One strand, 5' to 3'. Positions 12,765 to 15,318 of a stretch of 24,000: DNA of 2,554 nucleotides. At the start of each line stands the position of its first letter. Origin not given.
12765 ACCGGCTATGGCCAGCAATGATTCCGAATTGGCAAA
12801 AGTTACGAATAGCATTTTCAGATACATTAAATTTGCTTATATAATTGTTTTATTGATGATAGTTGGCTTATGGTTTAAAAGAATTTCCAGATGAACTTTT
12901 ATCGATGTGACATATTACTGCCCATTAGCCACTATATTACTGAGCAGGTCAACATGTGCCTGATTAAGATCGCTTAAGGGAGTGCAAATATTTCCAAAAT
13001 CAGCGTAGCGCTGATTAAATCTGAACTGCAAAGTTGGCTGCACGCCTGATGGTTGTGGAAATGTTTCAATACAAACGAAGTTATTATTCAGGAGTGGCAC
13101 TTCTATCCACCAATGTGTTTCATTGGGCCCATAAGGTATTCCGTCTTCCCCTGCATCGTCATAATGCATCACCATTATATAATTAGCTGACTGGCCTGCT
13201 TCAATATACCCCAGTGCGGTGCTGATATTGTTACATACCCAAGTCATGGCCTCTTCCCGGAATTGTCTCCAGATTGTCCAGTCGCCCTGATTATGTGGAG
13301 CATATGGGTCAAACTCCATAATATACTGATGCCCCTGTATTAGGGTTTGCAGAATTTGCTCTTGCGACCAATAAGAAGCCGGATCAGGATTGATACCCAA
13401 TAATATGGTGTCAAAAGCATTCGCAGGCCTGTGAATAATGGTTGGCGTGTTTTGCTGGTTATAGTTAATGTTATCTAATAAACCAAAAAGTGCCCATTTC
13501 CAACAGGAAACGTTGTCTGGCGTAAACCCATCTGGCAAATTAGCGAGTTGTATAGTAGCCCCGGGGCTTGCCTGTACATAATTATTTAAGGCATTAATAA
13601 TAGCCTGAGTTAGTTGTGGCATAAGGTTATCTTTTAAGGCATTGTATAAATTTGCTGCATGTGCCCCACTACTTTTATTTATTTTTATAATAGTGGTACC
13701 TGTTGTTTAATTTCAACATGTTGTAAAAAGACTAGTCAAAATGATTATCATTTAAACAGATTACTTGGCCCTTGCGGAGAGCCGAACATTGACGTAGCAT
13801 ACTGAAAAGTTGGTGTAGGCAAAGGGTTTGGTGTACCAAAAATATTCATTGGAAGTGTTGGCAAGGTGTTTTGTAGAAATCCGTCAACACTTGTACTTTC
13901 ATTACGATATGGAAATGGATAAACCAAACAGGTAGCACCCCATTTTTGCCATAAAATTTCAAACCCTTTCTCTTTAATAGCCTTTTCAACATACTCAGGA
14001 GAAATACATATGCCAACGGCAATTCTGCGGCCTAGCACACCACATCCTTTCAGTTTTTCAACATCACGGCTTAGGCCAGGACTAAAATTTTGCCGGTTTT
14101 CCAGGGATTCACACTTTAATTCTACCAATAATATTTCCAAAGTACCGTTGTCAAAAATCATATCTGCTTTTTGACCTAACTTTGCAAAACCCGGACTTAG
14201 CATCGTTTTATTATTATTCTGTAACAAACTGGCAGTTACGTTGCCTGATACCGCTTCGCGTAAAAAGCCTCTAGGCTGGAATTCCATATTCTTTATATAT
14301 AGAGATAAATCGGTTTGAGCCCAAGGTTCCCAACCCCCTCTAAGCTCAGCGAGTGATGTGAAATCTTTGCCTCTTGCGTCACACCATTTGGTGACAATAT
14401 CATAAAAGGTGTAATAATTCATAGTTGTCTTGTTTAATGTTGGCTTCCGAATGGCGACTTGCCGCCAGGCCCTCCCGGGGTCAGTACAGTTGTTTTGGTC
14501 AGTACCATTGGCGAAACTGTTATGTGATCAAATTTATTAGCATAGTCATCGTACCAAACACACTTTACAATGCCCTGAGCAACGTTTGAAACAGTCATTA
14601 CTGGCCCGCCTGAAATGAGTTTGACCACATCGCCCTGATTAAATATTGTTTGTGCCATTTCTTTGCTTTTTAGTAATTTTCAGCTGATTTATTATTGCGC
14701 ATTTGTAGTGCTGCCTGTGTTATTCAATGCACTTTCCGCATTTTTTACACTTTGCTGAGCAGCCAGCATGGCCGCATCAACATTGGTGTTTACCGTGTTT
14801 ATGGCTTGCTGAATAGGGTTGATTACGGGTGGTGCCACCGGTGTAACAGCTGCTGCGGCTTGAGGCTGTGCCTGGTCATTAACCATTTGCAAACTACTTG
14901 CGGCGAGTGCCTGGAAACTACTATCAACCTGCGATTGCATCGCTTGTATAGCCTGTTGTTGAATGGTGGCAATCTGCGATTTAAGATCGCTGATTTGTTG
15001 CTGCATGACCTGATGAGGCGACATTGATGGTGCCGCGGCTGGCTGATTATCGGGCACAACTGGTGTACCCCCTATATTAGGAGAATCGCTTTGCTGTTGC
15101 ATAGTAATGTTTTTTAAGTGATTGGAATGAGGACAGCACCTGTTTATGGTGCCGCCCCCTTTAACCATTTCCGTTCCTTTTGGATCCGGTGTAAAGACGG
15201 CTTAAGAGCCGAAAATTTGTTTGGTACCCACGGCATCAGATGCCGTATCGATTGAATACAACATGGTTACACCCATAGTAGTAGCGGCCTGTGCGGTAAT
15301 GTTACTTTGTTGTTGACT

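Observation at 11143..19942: An 8.8-kb co-directional cluster reads as an R-body (Reb) locus with an unusually large paralog set plus accessory and lysis-like genes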

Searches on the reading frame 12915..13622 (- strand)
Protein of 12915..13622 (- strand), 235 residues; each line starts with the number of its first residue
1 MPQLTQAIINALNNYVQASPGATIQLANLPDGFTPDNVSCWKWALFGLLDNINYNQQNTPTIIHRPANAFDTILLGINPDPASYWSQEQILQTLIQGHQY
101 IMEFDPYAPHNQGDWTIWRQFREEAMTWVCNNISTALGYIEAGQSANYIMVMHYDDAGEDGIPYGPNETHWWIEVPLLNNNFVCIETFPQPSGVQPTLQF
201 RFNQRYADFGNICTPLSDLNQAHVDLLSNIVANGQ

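Call 4: search_protein_families(library=pfam, max_evalue=1, proteins=[window:12915-13622:-])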
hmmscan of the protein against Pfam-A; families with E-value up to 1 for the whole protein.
window:12915-13622:- (235 aa): 1 family
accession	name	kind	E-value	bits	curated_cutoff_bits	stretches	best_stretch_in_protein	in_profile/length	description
PF00101.25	RuBisCO_small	-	0.064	13.7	27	1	87-156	16-83/97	Ribulose bisphosphate carboxylase, small chain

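Call 30: search_protein_families(library=ncbifam, max_evalue=0.1, proteins=[window:12915-13622:-])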
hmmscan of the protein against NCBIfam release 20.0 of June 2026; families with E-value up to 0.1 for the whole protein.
window:12915-13622:- (235 aa): 1 family
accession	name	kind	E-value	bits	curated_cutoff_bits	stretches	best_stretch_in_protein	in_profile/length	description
NF033881.1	aureocin_A53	equivalog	0.064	12.9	27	0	124-149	14-39/48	aureocin A53 family class IId bacteriocin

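Call 31: search_protein_families(library=phrogs, max_evalue=0.01, proteins=[window:12915-13622:-])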
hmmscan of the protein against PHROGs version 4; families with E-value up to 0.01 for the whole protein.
window:12915-13622:- (235 aa): 0 families

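Call 48: search_protein_representatives(protein=window:12915-13622:-)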
Query: 235 residues. Proteins with E-value up to 0.001 (for the whole library): 14; up to 1e-10: 10; up to 1e-30: 4. The best 14 are listed.
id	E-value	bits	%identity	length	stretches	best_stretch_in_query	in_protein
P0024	3.4e-149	511.4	91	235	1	1-235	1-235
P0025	1.6e-48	181.6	51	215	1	1-189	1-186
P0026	2.6e-38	148.2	38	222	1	1-228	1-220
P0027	4.5e-32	127.8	42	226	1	12-231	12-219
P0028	4.5e-30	121.2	37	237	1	1-226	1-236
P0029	2.2e-24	102.6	36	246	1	34-233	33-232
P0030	8.2e-21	90.9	34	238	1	26-231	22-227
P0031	2.8e-19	85.9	37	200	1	29-232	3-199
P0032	2.8e-13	66.2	39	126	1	128-228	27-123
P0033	2.3e-12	63.2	31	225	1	4-230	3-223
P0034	1.3e-10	57.4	27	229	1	10-228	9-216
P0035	2.6e-10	56.5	31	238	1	38-229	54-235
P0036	3.5e-09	52.8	28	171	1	83-230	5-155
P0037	1.3e-05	41.1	28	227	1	34-230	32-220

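Call 54: search_solved_structures(query=A5, max_evalue=10)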
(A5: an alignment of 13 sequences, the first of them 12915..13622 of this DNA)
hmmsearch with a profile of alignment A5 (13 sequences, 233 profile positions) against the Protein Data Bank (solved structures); distinct sequences matched with E-value up to 10: 1.
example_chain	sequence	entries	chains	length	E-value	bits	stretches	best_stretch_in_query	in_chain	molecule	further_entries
6r7t_B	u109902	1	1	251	1.8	11.2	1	76-159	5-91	Melanoma-associated antigen B1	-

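Call 58: predict_structure(alignment_id=A5)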
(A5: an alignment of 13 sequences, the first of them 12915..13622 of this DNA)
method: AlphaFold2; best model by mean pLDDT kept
length: 235 residues; sequences in the alignment: 13
mean_pLDDT: 93.3   pTM: 0.90
mean pLDDT of the five models: 93.3, 92.5, 92.1, 91.5, 91.4
residues with pLDDT >= 90: 190; 70-90: 43; 50-70: 1; < 50: 1
segments of 3 or more residues with pLDDT < 50: none
pLDDT, mean of each block of 10 residues (from residue 1): 89 89 91 89 96 94 97 98 97 98 93 95 97 94 92 92 92 96 94 91 94 96 93 71
secondary structure, 60 per line:
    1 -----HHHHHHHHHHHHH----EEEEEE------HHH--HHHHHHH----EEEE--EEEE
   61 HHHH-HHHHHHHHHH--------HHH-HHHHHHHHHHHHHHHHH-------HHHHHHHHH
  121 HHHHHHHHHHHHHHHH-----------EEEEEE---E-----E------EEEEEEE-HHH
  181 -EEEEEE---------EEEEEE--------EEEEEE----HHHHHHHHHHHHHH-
elements in order: H6-18 E23-28 H40-46 E51-54 E57-60 H61-64 H66-75 H88-104 H112-136 E148-153 E170-176 E182-187 E197-202 E211-216 H221-234

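Call 60: fold_search(model_id=the predicted structure, library=pdb)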
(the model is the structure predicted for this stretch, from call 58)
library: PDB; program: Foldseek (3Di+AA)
matches with E <= 10: 1114; with E <= 0.001: 0
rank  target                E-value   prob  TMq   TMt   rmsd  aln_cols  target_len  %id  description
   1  8rkd_B                1.0e-02  0.18  0.14  0.10  14.9       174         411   14  TadA/CpaF with AMPPNP (released 2024-08-14)
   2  8adc_B                2.3e-02  0.20  0.15  0.17  14.3       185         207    8  Viral tegument-like DUBs (released 2023-02-15)
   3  8adc_A                3.5e-02  0.20  0.17  0.19  14.7       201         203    7  Viral tegument-like DUBs (released 2023-02-15)
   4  8rqu_A                3.5e-02  0.10  0.16  0.15  18.6       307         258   12  Structure of TEM1 beta-lactamase variant 70.a (released 2024-02-14)
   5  8gij_A                3.7e-02  0.10  0.16  0.15  18.2       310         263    8  TEM-1 Beta Lactamase Variant 80.b (released 2024-04-17)
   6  9g7g_M                5.3e-02  0.09  0.18  0.18  19.4       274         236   10  Structure of the clippase PaJOS from Pigmentiphaga aceris (released 2025-04-23)
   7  3v3r_A                6.8e-02  0.08  0.15  0.14  18.5       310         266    9  Crystal Structure of GES-11 (released 2012-09-26)
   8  3nia                  6.8e-02  0.08  0.15  0.14  19.3       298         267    9  GES-2 carbapenemase tazobactam complex (released 2011-03-02)
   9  9g7g_S                7.6e-02  0.08  0.17  0.17  16.2       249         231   11  Structure of the clippase PaJOS from Pigmentiphaga aceris (released 2025-04-23)
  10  5twe                  7.6e-02  0.08  0.16  0.15  18.6       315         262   12  CTX-M-14 P167S:S70G mutant enzyme crystallized with ceftazidime (released 2017-06-28)
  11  1ylt_A                8.1e-02  0.09  0.16  0.15  18.8       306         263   11  Atomic resolution structure of CTX-M-14 beta-lactamase (released 2005-04-19)
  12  9enw_B                8.1e-02  0.07  0.14  0.13  18.7       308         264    9  Apo GES-1 beta-Lactamase (released 2025-03-26)
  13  9env_B                8.1e-02  0.07  0.15  0.14  18.9       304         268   10  Apo GES-1 beta-Lactamase Crystallised with Citric Acid (released 2025-03-26)
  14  6ts9_B                8.6e-02  0.07  0.15  0.14  18.5       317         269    8  Crystal structure of GES-5 carbapenemase (released 2020-03-04)
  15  4ztk                  9.1e-02  0.08  0.16  0.15  18.4       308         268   10  Transpeptidase domain of FtsI4 D,D-transpeptidase from Legionella pneumophila. (released 2015-05-27)
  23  9g7g_A                1.2e-01  0.08  0.17  0.17  15.2       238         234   11  Structure of the clippase PaJOS from Pigmentiphaga aceris (released 2025-04-23)
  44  9g7g_U                1.8e-01  0.05  0.13  0.16  19.4       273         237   11  Structure of the clippase PaJOS from Pigmentiphaga aceris (released 2025-04-23)
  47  9g7g_C                1.9e-01  0.06  0.17  0.17  14.6       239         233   10  Structure of the clippase PaJOS from Pigmentiphaga aceris (released 2025-04-23)
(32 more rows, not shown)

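Call 62: search_protein_families(library=pfam, alignment_id=A5, max_evalue=1)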
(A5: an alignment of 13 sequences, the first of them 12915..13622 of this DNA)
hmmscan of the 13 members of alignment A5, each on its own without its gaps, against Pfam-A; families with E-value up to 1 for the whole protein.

A. member 1, window:12915-13622:- (235 aa): 1 family
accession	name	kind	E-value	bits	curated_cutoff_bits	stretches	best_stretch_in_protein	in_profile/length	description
PF00101.25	RuBisCO_small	-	0.064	13.7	27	1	87-156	16-83/97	Ribulose bisphosphate carboxylase, small chain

B. families by the number of members that match (of 13 scanned): 4 families
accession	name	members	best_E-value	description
PF00101.25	RuBisCO_small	2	0.064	Ribulose bisphosphate carboxylase, small chain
PF16149.10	DUF4857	1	0.081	Domain of unknown function (DUF4857)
PF07387.17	Seadorna_VP7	1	0.15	Seadornavirus VP7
PF18891.5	FANCL_d3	1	0.19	FANCL UBC-like domain 3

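Call 85: search_protein_families(library=padloc, max_evalue=0.001, proteins=[window:12915-13622:-])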
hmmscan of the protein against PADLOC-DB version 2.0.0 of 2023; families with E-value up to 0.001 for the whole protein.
window:12915-13622:- (235 aa): 0 families

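Call 87: find_encoding_contigs(protein=P0026, flank=8000, max_places=3)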
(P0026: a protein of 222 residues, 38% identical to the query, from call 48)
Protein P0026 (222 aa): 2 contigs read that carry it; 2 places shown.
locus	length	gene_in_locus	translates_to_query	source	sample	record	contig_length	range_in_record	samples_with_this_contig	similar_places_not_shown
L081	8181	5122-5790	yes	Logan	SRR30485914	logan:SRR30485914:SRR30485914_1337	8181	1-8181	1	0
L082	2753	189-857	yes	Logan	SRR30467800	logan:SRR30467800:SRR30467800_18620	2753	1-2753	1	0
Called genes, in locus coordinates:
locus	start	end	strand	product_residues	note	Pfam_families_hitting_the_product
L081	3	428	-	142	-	?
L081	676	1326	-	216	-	PF00072:Response_reg, PF00196:GerE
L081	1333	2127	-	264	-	PF07730:HisKA_3, PF02518:HATPase_c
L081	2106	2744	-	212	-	-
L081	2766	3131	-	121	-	-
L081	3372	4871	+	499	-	-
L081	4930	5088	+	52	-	-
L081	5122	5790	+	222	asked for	-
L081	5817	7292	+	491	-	-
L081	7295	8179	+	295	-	?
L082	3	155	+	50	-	?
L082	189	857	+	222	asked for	-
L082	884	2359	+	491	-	-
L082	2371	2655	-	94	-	-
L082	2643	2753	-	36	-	?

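Call 90: search_protein_families(library=pfam, max_evalue=0.1, proteins=[L081:3372-4871:+, L081:5817-7292:+, L081:7295-8179:+, L081:2766-3131:-, L081:2106-2744:-])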
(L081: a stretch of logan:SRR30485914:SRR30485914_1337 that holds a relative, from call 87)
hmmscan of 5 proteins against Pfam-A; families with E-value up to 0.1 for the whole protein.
L081:3372-4871:+ (499 aa): 1 family
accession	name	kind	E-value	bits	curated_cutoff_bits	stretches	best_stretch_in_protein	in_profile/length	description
PF19643.4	DUF6146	-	0.04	14.2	27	1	427-475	42-89/133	Family of unknown function (DUF6146)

L081:5817-7292:+ (491 aa): 0 families

L081:7295-8179:+ (295 aa): 0 families

L081:2766-3131:- (121 aa): 0 families

L081:2106-2744:- (212 aa): 0 families

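Call 91: find_encoding_contigs(protein=P0033, flank=8000, max_places=3)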
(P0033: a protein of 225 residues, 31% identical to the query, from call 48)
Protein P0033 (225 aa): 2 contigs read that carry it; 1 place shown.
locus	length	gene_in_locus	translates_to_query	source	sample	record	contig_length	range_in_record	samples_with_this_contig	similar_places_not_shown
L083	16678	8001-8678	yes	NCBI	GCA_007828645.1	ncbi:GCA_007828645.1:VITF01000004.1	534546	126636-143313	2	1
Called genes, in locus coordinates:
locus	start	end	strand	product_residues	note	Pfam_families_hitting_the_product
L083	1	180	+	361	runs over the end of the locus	PF09084:NMT1, PF12974:Phosphonate-bd (weak)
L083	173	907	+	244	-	PF00106:adh_short, PF01370:Epimerase, PF08659:KR (weak), PF13561:adh_short_C2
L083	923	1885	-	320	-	PF13593:SBF_like, PF01758:SBF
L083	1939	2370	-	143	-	PF00376:MerR, PF13411:MerR_1, PF09278:MerR-DNA-bind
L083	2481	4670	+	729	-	PF00403:HMA, PF00122:E1-E2_ATPase, PF00702:Hydrolase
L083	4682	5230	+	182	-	PF01252:Peptidase_A8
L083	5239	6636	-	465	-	PF00392:GntR, PF00155:Aminotran_1_2, PF12897:Asp_aminotransf (faint)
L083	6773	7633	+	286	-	PF00892:EamA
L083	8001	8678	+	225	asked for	-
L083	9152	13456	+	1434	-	PF00512:HisKA, PF02518:HATPase_c, PF00072:Response_reg, PF00989:PAS, PF08447:PAS_3, PF08448:PAS_4, PF00512:HisKA, PF02518:HATPase_c, +3 more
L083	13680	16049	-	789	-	PF12228:DUF3604 (faint)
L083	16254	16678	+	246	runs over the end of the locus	PF00392:GntR, PF07702:UTRA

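Call 92: search_solved_structures(query=L081:5817-7292:+, max_evalue=1)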
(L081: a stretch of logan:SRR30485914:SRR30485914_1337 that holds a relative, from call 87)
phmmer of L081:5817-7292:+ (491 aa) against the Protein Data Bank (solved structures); distinct sequences matched with E-value up to 1: 1.
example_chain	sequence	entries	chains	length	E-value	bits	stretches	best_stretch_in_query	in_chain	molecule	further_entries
8pa0_A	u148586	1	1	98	0.95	11.7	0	362-450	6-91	Filamin-C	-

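Call 93: search_protein_families(library=ncbifam, max_evalue=0.1, proteins=[L081:3372-4871:+, L081:5817-7292:+])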
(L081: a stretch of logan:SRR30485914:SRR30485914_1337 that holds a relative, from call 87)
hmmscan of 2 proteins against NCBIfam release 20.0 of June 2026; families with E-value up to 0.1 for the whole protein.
L081:3372-4871:+ (499 aa): 0 families

L081:5817-7292:+ (491 aa): 1 family
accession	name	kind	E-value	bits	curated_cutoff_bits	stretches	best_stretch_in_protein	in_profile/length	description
NF047515.1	SpiroCoCo_C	equivalog_domain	0.0049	16.1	125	1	22-139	78-195/313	SpiroCoCo family coiled-coil protein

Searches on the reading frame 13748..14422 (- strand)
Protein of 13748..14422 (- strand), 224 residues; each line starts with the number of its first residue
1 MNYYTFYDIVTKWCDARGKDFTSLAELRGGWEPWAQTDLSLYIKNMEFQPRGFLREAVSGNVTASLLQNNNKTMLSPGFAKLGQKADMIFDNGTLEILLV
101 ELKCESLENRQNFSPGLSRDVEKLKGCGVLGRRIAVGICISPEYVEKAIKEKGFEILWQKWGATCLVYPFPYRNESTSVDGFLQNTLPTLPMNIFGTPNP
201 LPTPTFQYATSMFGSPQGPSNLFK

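Call 4: search_protein_families(library=pfam, max_evalue=1, proteins=[window:13748-14422:-])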
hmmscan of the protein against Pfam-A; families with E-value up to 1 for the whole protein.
window:13748-14422:- (224 aa): 0 families

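Call 30: search_protein_families(library=ncbifam, max_evalue=0.1, proteins=[window:13748-14422:-])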
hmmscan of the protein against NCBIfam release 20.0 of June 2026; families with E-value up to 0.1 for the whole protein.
window:13748-14422:- (224 aa): 0 families

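Call 31: search_protein_families(library=phrogs, max_evalue=0.01, proteins=[window:13748-14422:-])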
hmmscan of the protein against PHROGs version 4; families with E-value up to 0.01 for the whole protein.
window:13748-14422:- (224 aa): 0 families

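Call 42: find_homologous_proteins(query=window:13748-14422:-)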
Query window:13748-14422:- (224 aa): 3 proteins with E <= 0.001 among 155 candidates.
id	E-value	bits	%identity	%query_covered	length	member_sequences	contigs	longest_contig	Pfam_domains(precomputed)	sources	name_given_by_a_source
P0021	6.4e-152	521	100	100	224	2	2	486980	-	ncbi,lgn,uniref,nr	ncbi:hypothetical protein EV200_105289 [Pedobacter psychrotolerans]|uniref:Uncharacterized protein n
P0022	1.1e-126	439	84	100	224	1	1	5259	-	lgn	-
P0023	2.3e-108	379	75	100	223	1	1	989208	-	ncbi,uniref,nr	ncbi:hypothetical protein KHS38_10110 [Mucilaginibacter sp. Bleaf8]|uniref:hypothetical protein n=1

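Call 85: search_protein_families(library=padloc, max_evalue=0.001, proteins=[window:13748-14422:-])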
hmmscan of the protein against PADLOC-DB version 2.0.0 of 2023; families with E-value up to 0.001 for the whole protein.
window:13748-14422:- (224 aa): 0 families

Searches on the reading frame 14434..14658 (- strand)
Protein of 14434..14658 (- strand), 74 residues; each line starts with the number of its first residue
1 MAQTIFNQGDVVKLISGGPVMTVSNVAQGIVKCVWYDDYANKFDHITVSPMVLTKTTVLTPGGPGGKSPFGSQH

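Call 4: search_protein_families(library=pfam, max_evalue=1, proteins=[window:14434-14658:-])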
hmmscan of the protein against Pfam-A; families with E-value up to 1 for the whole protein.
window:14434-14658:- (74 aa): 1 family
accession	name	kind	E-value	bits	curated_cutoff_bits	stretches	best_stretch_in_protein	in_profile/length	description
PF09926.15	DUF2158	-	8.6e-09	35.5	22.3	1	9-41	3-39/50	Uncharacterized small protein (DUF2158)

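Call 30: search_protein_families(library=ncbifam, max_evalue=0.1, proteins=[window:14434-14658:-])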
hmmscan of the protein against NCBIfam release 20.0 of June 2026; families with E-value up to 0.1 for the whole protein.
window:14434-14658:- (74 aa): 0 families

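Call 31: search_protein_families(library=phrogs, max_evalue=0.01, proteins=[window:14434-14658:-])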
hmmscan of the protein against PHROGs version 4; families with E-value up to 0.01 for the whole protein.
window:14434-14658:- (74 aa): 1 family
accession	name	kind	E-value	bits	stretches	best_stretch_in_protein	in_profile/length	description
phrog_3261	-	unknown function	3.9e-10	41.2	1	6-40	13-49/108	-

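Call 85: search_protein_families(library=padloc, max_evalue=0.001, proteins=[window:14434-14658:-])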
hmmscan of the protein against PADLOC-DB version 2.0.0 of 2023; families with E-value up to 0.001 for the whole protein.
window:14434-14658:- (74 aa): 0 families

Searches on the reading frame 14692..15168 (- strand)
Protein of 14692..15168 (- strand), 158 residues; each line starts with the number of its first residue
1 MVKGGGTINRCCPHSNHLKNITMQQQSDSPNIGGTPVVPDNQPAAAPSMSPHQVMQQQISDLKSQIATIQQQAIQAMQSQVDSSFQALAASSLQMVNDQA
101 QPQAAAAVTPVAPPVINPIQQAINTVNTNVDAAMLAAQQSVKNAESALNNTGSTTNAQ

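Call 4: search_protein_families(library=pfam, max_evalue=1, proteins=[window:14692-15168:-])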
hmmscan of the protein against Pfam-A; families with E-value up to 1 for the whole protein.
window:14692-15168:- (158 aa): 4 families
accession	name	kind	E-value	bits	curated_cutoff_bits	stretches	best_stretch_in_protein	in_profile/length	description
PF05227.19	CHASE3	-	0.0072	16.7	28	1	55-138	51-136/138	CHASE3 domain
PF05308.16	Mito_fiss_reg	-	0.015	15.9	26.3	1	23-145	92-213/244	Mitochondrial fission regulator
PF14282.11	FlxA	-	0.032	14.8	26.3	1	52-97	51-96/101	FlxA-like protein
PF10274.15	ParcG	-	0.096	13.3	22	1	85-141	54-107/183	Parkin co-regulated protein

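Call 30: search_protein_families(library=ncbifam, max_evalue=0.1, proteins=[window:14692-15168:-])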
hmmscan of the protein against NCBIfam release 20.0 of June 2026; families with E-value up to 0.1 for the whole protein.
window:14692-15168:- (158 aa): 1 family
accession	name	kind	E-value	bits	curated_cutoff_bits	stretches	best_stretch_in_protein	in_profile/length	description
NF007927.0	PRK10642.1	equivalog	0.031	13.1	544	1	20-77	435-492/500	glycine betaine/L-proline transporter ProP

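Call 31: search_protein_families(library=phrogs, max_evalue=0.01, proteins=[window:14692-15168:-])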
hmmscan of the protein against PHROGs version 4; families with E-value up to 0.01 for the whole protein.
window:14692-15168:- (158 aa): 0 families
